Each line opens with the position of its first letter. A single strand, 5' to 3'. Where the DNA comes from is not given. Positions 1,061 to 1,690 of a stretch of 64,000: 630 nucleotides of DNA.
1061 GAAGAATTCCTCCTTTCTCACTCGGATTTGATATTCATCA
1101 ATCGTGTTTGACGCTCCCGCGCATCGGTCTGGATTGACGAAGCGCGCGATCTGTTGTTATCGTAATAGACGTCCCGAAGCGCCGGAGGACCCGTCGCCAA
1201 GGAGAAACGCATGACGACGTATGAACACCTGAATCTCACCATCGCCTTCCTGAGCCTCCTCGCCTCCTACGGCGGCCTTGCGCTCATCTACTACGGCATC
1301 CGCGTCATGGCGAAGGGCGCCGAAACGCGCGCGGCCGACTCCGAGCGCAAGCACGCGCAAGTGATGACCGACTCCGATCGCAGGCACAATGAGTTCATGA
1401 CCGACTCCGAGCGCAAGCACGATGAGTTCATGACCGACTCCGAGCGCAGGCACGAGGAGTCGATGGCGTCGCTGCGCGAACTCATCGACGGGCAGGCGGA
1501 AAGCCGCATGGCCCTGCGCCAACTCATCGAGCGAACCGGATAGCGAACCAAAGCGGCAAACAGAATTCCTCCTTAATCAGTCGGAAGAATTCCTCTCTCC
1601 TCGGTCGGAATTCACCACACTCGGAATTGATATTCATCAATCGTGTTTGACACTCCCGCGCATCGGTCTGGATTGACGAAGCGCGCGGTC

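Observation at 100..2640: Tandem array of five paralogous small membrane-protein genes that differ by an in-frame 33-bp repeat number, each with its own promoter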

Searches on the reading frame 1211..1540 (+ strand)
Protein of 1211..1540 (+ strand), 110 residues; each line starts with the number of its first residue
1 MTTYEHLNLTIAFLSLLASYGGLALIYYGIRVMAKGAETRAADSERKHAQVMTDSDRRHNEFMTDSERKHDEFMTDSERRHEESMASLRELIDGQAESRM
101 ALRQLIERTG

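Call 7: search_protein_families(library=pfam, proteins=[window:1211-1540:+], max_evalue=10)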
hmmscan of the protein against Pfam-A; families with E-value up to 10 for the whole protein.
window:1211-1540:+ (110 aa): 2 families
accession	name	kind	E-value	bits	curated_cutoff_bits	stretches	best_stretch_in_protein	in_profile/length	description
PF16935.10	Hol_Tox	-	0.14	12.5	23.3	1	1-18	1-18/34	Putative Holin-like Toxin (Hol-Tox)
PF19683.4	DUF6185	-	0.35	9.4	25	1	45-108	539-601/825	Family of unknown function (DUF6185)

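Call 10: find_homologous_proteins(query=window:1211-1540:+, max_evalue=0.01)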
Query window:1211-1540:+ (110 aa): 178 proteins with E <= 0.01 among 197 candidates; the best 120 are listed.
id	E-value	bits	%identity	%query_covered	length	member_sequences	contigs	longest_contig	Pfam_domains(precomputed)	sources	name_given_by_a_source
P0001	8.3e-72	255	88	100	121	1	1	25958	-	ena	-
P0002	5.3e-60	217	95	100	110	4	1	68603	-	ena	-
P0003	8.4e-59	213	79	100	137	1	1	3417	-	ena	-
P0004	1.1e-49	184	89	100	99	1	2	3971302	-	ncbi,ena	-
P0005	3.6e-49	183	88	100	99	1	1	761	-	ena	-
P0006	1.6e-48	181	88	100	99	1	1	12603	-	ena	-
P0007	5.7e-48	179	87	100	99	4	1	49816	-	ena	-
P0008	3.0e-47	176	55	99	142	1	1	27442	-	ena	-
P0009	4.5e-45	170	53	100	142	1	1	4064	-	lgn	-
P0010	9.0e-42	159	49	100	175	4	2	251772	-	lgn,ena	-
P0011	1.4e-41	158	55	100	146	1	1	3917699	-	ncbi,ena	-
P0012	4.1e-41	157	55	100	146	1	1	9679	-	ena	-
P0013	1.9e-40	155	76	100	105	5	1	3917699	-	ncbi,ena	-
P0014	3.9e-40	154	61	100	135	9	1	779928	-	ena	-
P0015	6.2e-40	153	55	100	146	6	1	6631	-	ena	-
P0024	1.0e-34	136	69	100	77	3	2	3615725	-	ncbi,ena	-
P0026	2.7e-34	135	69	100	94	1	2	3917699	-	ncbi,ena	-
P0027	3.8e-34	135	69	100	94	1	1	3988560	-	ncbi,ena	-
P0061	4.8e-30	121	60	98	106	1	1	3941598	-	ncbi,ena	-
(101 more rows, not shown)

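Call 13: find_encoding_contigs(protein=P0004, flank=6000, max_places=4)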
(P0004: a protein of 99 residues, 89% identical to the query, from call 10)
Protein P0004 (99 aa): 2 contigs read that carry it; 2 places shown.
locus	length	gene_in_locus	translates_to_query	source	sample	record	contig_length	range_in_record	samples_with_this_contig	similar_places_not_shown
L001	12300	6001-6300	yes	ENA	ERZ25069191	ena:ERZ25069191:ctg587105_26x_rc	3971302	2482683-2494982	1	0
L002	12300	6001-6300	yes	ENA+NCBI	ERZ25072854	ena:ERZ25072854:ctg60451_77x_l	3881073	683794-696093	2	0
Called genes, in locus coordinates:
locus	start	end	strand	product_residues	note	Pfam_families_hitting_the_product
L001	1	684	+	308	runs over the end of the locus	PF02653:BPD_transp_2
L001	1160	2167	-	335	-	PF00696:AA_kinase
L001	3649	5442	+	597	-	-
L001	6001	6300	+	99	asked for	-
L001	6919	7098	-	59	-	-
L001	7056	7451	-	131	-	-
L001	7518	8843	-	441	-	PF01743:PolyA_pol, PF12627:PolyA_pol_RNAbd, PF01966:HD (weak)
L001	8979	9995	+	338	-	PF13432:TPR_16 (faint), PF13428:TPR_14 (faint)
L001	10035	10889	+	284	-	PF06707:DUF1194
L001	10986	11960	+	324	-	PF08240:ADH_N, PF00107:ADH_zinc_N, PF13602:ADH_zinc_N_2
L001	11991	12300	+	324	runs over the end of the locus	PF08240:ADH_N, PF00107:ADH_zinc_N, PF13602:ADH_zinc_N_2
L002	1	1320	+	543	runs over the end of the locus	-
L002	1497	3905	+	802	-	-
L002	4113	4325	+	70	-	-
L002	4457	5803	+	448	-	PF05598:DUF772, PF01609:DDE_Tnp_1, PF13751:DDE_Tnp_1_6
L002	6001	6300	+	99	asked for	-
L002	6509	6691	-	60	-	-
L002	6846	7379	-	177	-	PF00156:Pribosyltran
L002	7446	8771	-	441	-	PF01743:PolyA_pol, PF12627:PolyA_pol_RNAbd, PF01966:HD (weak)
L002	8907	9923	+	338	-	PF13432:TPR_16 (faint), PF13428:TPR_14 (faint)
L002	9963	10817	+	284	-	PF06707:DUF1194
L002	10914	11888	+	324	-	PF08240:ADH_N, PF00107:ADH_zinc_N, PF13602:ADH_zinc_N_2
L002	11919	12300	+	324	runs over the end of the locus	PF08240:ADH_N, PF00107:ADH_zinc_N, PF13602:ADH_zinc_N_2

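Call 26: search_protein_families(library=ncbifam, proteins=[window:1211-1540:+, P0011, P0061], max_evalue=10)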
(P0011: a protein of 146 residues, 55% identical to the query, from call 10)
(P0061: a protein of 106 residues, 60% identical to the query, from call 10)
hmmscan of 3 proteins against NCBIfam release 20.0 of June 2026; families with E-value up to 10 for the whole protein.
window:1211-1540:+ (110 aa): 2 families
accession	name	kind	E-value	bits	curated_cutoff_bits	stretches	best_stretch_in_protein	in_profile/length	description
NF050102.1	DivIVA_Wag31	equivalog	0.0003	20.8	260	1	36-90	157-211/256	DivIVA-like cell division protein Wag31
NF045945.1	ProImpepLactob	equivalog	0.011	15.2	400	1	5-70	92-156/293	proline iminopeptidase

P0011 (146 aa): 2 families
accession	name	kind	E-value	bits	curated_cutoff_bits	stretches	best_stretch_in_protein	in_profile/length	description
NF050102.1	DivIVA_Wag31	equivalog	0.014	15.3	260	1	41-126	129-211/256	DivIVA-like cell division protein Wag31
NF045800.1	FibBindPlpA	equivalog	1.6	6.8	1300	1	49-144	493-587/965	fibronectin-binding protein PlpA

P0061 (106 aa): 2 families
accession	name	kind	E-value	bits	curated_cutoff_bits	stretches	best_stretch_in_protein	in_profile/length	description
NF052420.1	translocon_SseD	equivalog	0.018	15.2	130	1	26-88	84-146/152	type III secretion system translocon protein SseD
NF041580.1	DidA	equivalog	0.05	13.3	100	1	18-42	35-59/73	DNA damage-induced SOS-independent cell division inhibitor A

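Call 27: search_protein_families(library=padloc, proteins=[window:1211-1540:+, P0011, P0061], max_evalue=10)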
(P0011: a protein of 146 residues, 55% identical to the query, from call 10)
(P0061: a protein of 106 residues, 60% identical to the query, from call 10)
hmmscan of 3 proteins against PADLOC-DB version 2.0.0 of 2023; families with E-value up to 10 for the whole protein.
window:1211-1540:+ (110 aa): 0 families

P0011 (146 aa): 0 families

P0061 (106 aa): 2 families
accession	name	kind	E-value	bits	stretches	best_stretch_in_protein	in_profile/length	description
PDLC02886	DpdH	-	0.018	13.2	1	64-86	41-63/80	DpdH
PDLC00249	LmuB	-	0.041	10.6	1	40-106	311-375/565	AAA ATPase domain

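Call 30: find_encoding_contigs(protein=P0013, flank=10000, max_places=4)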
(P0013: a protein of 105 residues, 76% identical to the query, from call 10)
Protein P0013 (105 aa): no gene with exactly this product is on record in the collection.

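Call 32: find_encoding_contigs(protein=window:1211-1540:+, flank=10000, max_places=4)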
Protein window:1211-1540:+ (110 aa): no gene with exactly this product is on record in the collection.
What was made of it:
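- Tried and rejected: Exact look-ups of the 110-aa and 105-aa products found nothing on record (calls 30, 32).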

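Call 33: find_encoding_contigs(protein=P0026, flank=10000, max_places=4)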
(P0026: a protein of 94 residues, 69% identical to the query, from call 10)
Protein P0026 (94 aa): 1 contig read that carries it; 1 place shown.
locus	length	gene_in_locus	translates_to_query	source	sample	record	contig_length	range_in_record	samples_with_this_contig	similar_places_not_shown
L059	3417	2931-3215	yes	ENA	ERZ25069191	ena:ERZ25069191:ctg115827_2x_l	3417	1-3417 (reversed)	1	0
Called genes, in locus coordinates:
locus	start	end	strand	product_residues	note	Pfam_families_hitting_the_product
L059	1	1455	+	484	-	?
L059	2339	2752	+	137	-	-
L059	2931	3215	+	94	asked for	-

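Call 34: find_encoding_contigs(protein=P0027, flank=10000, max_places=3)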
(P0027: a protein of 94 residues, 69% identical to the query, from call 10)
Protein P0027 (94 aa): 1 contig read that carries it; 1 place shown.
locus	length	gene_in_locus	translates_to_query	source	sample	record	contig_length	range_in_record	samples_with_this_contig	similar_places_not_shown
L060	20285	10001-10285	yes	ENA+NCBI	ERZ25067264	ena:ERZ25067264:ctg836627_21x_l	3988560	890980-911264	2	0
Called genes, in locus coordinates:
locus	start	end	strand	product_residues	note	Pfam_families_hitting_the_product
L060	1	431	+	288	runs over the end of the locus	PF02653:BPD_transp_2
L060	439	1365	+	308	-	PF02653:BPD_transp_2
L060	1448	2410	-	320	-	PF00696:AA_kinase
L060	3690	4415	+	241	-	-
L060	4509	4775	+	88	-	-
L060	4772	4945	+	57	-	-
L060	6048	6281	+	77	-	-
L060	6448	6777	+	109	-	-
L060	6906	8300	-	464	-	PF05598:DUF772, PF01609:DDE_Tnp_1, PF13751:DDE_Tnp_1_6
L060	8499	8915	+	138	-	-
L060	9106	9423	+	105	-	-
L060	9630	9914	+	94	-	-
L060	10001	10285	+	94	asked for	-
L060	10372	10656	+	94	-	-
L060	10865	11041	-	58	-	-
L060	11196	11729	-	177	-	PF00156:Pribosyltran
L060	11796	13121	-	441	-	PF01743:PolyA_pol, PF12627:PolyA_pol_RNAbd, PF01966:HD (weak)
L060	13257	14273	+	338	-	PF13432:TPR_16 (faint), PF13428:TPR_14 (faint)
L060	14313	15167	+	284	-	PF06707:DUF1194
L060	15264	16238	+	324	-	PF08240:ADH_N, PF00107:ADH_zinc_N, PF13602:ADH_zinc_N_2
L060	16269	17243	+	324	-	PF08240:ADH_N, PF00107:ADH_zinc_N, PF13602:ADH_zinc_N_2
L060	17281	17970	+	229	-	PF00702:Hydrolase, PF13419:HAD_2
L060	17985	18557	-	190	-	PF02775:TPP_enzyme_C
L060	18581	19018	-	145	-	-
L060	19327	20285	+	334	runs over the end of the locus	PF04166:PdxA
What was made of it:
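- IS elements have inserted into arrays in L002 and L060 (calls 13, 34).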

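Call 35: find_encoding_contigs(protein=P0024, flank=10000, max_places=3)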
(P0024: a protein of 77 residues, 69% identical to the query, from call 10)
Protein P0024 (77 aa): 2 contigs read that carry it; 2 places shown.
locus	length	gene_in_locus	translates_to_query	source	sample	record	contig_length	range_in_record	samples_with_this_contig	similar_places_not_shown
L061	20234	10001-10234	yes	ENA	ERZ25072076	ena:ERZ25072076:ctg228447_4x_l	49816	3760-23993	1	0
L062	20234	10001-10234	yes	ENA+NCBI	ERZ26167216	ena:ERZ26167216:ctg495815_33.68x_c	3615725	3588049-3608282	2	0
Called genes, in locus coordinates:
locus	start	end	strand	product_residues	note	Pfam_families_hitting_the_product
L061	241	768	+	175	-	-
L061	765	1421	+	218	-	PF13433:Peripla_BP_5, PF13458:Peripla_BP_6, PF01094:ANF_receptor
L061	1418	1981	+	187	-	PF13458:Peripla_BP_6, PF13433:Peripla_BP_5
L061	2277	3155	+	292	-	PF02653:BPD_transp_2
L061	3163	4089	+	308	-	PF02653:BPD_transp_2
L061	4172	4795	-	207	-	PF00696:AA_kinase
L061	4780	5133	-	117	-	-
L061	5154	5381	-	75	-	-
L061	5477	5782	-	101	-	-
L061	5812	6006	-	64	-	-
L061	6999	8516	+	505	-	-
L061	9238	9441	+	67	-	-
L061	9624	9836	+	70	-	-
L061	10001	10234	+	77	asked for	-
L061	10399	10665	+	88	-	-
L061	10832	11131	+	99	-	-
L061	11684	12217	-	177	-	PF00156:Pribosyltran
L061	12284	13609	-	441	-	PF01743:PolyA_pol, PF12627:PolyA_pol_RNAbd, PF01966:HD (weak)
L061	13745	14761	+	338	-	PF13431:TPR_17 (faint), PF13432:TPR_16 (faint), PF13414:TPR_11 (faint), PF13428:TPR_14 (faint), PF14559:TPR_19 (faint)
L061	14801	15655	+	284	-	PF06707:DUF1194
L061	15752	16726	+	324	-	PF08240:ADH_N, PF00107:ADH_zinc_N, PF13602:ADH_zinc_N_2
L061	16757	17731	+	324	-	PF08240:ADH_N, PF00107:ADH_zinc_N, PF13602:ADH_zinc_N_2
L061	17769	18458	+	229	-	PF00702:Hydrolase, PF13419:HAD_2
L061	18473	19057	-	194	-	PF02775:TPP_enzyme_C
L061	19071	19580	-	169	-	-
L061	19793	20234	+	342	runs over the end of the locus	PF04166:PdxA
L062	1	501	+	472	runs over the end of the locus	PF06545:AllG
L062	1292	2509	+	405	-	PF13433:Peripla_BP_5, PF13458:Peripla_BP_6, PF01094:ANF_receptor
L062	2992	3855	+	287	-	PF02653:BPD_transp_2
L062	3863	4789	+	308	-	PF02653:BPD_transp_2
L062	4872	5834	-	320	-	PF00696:AA_kinase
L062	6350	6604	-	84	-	-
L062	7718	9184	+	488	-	-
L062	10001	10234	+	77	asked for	-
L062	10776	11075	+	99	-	-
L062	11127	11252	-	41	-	-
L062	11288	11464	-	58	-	-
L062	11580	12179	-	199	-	PF00156:Pribosyltran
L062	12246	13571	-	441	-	PF01743:PolyA_pol, PF12627:PolyA_pol_RNAbd, PF01966:HD (weak)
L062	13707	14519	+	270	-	PF13432:TPR_16 (faint), PF13428:TPR_14 (faint)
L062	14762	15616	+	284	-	PF06707:DUF1194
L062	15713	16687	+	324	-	PF08240:ADH_N, PF00107:ADH_zinc_N, PF13602:ADH_zinc_N_2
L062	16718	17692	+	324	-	PF08240:ADH_N, PF00107:ADH_zinc_N, PF13602:ADH_zinc_N_2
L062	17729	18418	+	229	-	PF00702:Hydrolase, PF13419:HAD_2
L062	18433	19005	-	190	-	PF02775:TPP_enzyme_C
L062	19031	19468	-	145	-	-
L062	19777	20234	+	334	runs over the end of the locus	PF04166:PdxA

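Call 69: search_protein_families(library=phrogs, proteins=[window:1211-1540:+, P0011, P0061], max_evalue=1)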
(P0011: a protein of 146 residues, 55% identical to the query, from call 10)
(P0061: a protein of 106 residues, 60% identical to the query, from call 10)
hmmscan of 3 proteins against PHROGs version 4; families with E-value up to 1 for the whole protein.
window:1211-1540:+ (110 aa): 0 families

P0011 (146 aa): 0 families

P0061 (106 aa): 3 families
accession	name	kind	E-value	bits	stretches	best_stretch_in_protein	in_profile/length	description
phrog_25085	-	unknown function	0.19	13.1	1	27-76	13-61/129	-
phrog_20367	-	unknown function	0.24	12.6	1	11-51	13-50/84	-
phrog_1193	-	other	0.86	10.6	1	57-85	6-34/76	hemolysin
